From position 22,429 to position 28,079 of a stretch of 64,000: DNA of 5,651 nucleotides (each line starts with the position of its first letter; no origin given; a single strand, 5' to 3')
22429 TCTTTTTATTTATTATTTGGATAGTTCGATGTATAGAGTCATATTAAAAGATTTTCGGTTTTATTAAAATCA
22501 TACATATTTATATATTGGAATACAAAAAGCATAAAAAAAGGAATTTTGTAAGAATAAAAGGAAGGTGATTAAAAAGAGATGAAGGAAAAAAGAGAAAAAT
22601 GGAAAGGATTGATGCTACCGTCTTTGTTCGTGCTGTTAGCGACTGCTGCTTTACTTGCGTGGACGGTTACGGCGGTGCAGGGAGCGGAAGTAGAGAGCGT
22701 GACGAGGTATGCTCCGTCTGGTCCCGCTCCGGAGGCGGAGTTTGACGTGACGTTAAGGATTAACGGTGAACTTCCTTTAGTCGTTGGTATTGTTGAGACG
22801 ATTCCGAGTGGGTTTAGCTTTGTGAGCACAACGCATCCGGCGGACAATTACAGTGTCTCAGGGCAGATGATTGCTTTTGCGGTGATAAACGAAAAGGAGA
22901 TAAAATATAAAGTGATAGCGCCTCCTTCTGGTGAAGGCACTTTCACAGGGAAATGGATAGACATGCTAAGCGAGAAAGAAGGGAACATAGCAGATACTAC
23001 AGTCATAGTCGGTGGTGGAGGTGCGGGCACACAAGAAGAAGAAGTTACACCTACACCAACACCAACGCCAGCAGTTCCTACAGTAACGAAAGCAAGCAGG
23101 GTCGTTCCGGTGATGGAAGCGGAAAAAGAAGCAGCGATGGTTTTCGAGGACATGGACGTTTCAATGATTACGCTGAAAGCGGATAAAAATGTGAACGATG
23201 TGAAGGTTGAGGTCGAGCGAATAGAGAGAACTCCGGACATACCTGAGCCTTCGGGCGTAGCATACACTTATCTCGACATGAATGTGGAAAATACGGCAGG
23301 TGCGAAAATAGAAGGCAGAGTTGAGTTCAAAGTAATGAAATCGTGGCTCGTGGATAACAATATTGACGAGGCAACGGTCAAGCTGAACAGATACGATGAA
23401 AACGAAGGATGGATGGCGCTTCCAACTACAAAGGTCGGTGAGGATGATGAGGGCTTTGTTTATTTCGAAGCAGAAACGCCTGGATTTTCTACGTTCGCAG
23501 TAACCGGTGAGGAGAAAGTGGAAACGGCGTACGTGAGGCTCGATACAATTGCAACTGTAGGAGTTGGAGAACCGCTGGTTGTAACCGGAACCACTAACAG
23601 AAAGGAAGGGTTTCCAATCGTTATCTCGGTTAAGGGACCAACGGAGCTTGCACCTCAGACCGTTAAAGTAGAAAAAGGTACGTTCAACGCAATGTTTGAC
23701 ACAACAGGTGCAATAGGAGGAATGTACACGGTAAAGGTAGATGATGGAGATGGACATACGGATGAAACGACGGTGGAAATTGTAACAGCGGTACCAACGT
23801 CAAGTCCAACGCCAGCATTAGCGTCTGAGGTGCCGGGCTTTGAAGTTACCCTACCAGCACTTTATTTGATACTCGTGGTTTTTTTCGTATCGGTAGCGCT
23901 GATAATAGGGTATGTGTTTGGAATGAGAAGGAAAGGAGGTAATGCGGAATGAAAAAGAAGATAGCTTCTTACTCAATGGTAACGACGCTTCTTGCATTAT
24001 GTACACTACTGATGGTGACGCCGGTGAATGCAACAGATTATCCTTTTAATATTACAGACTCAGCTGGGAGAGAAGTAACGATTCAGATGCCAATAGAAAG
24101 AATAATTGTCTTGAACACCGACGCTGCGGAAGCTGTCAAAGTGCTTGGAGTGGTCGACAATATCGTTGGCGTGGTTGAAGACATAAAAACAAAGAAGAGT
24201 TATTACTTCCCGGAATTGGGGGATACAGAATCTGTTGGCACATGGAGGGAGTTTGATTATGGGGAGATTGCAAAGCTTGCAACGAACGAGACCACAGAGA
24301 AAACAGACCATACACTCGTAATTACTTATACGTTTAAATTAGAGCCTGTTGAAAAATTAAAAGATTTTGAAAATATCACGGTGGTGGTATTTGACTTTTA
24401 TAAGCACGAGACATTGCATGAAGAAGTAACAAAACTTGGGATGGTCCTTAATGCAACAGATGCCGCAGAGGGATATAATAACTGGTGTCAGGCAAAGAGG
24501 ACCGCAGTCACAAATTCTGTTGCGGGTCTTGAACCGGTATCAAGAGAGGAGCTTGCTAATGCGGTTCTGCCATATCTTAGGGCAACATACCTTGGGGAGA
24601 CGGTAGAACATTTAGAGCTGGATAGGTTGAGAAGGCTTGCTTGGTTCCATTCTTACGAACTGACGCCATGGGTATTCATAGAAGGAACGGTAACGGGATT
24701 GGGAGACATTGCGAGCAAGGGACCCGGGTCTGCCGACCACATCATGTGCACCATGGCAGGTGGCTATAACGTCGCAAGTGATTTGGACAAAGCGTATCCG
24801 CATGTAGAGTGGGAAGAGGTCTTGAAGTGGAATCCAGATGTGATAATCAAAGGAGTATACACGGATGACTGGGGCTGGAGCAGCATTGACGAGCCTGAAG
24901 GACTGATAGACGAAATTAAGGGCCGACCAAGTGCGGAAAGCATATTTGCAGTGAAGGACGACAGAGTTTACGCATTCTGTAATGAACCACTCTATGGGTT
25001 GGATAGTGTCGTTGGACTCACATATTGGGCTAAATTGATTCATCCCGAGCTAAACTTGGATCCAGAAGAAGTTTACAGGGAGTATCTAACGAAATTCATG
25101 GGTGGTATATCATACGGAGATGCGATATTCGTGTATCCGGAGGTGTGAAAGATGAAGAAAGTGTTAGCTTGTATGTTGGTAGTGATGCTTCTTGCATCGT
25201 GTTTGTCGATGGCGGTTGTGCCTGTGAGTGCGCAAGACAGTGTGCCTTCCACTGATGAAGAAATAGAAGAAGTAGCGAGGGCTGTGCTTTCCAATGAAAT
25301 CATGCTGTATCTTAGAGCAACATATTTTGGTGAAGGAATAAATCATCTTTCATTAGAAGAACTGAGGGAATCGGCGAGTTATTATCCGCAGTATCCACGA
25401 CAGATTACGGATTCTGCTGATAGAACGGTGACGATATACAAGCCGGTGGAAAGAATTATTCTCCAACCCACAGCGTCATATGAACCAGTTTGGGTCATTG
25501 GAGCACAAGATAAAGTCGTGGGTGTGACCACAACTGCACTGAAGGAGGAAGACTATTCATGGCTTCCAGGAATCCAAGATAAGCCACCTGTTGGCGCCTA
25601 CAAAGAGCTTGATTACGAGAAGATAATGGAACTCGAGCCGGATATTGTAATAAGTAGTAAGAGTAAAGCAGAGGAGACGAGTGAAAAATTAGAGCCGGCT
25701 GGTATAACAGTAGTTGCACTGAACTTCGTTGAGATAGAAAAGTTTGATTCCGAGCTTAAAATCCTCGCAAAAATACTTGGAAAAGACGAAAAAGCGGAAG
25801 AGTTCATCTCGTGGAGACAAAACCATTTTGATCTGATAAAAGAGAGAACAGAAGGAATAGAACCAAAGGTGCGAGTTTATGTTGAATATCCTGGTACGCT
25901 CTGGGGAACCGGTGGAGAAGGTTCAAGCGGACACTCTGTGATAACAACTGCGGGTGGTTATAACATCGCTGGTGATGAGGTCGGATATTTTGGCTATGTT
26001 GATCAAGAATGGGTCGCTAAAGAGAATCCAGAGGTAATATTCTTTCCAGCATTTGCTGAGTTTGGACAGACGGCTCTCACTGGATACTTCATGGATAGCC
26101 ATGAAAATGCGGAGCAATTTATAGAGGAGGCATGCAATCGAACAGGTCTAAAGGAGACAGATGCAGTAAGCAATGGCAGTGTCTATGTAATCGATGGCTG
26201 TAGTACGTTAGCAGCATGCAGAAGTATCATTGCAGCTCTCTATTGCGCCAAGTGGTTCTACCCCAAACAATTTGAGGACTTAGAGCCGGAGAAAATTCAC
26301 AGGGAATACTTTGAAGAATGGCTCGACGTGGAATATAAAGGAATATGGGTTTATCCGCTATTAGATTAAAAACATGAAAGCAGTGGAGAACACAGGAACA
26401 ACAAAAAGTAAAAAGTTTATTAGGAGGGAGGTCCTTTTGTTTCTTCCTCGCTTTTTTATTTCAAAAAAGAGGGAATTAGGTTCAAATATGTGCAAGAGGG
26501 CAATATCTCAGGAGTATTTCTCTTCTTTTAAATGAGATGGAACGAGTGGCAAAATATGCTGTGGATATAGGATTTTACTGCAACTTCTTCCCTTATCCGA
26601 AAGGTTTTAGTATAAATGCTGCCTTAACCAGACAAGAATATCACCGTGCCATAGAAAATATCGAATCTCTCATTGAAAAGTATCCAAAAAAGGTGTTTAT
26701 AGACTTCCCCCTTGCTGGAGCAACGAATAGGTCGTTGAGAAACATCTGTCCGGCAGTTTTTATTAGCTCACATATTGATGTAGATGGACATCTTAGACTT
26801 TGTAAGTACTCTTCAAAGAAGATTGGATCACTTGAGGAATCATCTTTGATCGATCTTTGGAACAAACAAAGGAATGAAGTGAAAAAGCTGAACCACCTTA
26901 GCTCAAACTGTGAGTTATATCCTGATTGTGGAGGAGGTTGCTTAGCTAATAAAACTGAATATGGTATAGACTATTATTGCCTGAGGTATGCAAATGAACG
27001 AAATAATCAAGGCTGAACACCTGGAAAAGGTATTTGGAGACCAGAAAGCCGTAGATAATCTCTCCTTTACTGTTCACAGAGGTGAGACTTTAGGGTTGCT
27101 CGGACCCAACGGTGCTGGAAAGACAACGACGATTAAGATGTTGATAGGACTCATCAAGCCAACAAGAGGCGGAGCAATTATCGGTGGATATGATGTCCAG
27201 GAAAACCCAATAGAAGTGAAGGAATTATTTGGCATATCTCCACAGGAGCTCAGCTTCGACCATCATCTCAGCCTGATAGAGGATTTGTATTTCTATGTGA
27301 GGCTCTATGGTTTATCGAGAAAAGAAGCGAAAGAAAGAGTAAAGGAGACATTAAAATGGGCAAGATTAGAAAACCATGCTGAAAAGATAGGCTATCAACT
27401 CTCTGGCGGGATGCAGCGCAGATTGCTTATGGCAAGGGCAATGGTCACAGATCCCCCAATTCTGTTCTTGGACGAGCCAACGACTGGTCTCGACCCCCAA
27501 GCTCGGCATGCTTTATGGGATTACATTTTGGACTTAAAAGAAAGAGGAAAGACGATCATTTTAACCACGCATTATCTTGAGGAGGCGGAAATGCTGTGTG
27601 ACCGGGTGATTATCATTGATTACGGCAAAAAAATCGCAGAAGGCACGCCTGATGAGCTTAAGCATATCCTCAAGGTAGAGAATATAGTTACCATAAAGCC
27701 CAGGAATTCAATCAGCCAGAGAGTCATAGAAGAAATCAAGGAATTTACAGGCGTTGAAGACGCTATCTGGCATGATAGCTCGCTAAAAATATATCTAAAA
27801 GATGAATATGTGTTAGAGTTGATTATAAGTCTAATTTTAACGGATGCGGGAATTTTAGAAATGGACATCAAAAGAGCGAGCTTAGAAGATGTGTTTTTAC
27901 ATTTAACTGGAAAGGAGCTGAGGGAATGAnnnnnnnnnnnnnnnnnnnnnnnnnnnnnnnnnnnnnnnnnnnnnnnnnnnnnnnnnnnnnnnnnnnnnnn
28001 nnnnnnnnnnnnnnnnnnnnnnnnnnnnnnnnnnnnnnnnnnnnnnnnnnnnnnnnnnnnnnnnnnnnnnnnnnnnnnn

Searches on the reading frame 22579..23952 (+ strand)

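Call 13: search_protein_families(library=pfam, proteins=[window:22579-23952:+], max_evalue=0.001)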
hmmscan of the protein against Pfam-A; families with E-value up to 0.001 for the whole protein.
window:22579-23952:+ (457 aa): 0 families

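Call 76: search_protein_families(library=ncbifam, proteins=[window:22579-23952:+], max_evalue=0.01)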
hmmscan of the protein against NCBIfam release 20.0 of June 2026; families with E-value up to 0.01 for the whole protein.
window:22579-23952:+ (457 aa): 1 family
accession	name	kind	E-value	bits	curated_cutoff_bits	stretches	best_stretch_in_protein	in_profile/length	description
TIGR04213.1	PGF_pre_PGF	domain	9.5e-31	106.8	28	1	191-310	30-153/153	PGF-pre-PGF domain-containing protein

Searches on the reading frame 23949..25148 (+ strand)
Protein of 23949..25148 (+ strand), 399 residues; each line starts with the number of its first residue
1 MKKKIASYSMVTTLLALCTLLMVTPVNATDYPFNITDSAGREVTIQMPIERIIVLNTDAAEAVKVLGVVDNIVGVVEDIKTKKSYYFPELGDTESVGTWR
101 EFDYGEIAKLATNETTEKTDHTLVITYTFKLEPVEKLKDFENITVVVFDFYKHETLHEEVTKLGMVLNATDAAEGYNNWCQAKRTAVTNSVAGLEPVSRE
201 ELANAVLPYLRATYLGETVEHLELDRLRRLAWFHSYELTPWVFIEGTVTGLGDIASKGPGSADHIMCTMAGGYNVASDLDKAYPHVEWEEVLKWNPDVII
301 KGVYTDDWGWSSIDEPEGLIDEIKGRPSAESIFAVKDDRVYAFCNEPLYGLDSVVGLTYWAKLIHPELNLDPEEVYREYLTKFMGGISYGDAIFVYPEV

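Call 13: search_protein_families(library=pfam, proteins=[window:23949-25148:+], max_evalue=0.001)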
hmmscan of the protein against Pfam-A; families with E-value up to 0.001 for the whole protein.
window:23949-25148:+ (399 aa): 1 family
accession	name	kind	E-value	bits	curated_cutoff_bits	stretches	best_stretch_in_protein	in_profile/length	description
PF01497.23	Peripla_BP_2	-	5.8e-13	49.2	27.5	2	52-194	1-133/235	Periplasmic binding protein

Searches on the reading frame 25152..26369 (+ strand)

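Call 13: search_protein_families(library=pfam, proteins=[window:25152-26369:+], max_evalue=0.001)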
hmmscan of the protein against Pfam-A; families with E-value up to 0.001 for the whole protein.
window:25152-26369:+ (405 aa): 1 family
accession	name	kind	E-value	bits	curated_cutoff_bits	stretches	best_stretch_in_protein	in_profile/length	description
PF01497.23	Peripla_BP_2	-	9.4e-30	104.2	27.5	1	115-348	14-232/235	Periplasmic binding protein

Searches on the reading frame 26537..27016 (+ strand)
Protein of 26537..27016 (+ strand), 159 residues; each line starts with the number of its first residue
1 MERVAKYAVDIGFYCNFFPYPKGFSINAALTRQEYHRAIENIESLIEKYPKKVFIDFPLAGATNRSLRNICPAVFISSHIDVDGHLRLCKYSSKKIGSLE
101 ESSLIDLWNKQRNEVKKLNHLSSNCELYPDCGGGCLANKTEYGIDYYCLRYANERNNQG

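Call 7: search_protein_families(library=pfam, proteins=[window:26537-27016:+], max_evalue=0.01)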
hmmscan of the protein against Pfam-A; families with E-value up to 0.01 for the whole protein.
window:26537-27016:+ (159 aa): 1 family
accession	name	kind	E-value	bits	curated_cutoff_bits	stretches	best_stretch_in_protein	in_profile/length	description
PF13186.11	SPASM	-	1.7e-05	25.5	21.5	1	71-131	1-63/67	Iron-sulfur cluster-binding domain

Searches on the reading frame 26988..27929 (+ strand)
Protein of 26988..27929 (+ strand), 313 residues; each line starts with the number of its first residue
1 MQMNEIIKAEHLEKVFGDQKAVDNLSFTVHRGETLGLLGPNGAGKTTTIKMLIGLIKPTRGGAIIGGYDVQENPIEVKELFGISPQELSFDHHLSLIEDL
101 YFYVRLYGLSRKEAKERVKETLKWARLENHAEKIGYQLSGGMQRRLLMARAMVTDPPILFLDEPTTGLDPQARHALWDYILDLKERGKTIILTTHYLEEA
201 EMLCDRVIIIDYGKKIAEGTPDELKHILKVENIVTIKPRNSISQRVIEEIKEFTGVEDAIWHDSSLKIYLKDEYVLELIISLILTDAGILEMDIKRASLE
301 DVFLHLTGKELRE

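Call 7: search_protein_families(library=pfam, proteins=[window:26988-27929:+], max_evalue=0.01)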
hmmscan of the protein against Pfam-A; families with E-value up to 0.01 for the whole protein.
window:26988-27929:+ (313 aa): 5 families
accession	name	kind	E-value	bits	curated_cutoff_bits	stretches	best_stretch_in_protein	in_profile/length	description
PF00005.33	ABC_tran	-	2.9e-31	109.3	25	1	23-166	2-137/137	ABC transporter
PF13304.12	AAA_21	-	2.7e-12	47.8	27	1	136-195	236-298/304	AAA domain, putative AbiEii toxin, Type IV TA system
PF13732.12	DrrA1-3_C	-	1.3e-06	29.5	27.4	1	219-306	1-80/81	ATP-binding protein DrrA1-3-like, C-terminal domain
PF13175.12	AAA_15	-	2.4e-05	24.5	32.1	1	155-195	328-369/374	AAA ATPase domain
PF02463.25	SMC_N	-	0.00013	21.9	40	0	130-195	135-198/220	RecF/RecN/SMC N terminal domain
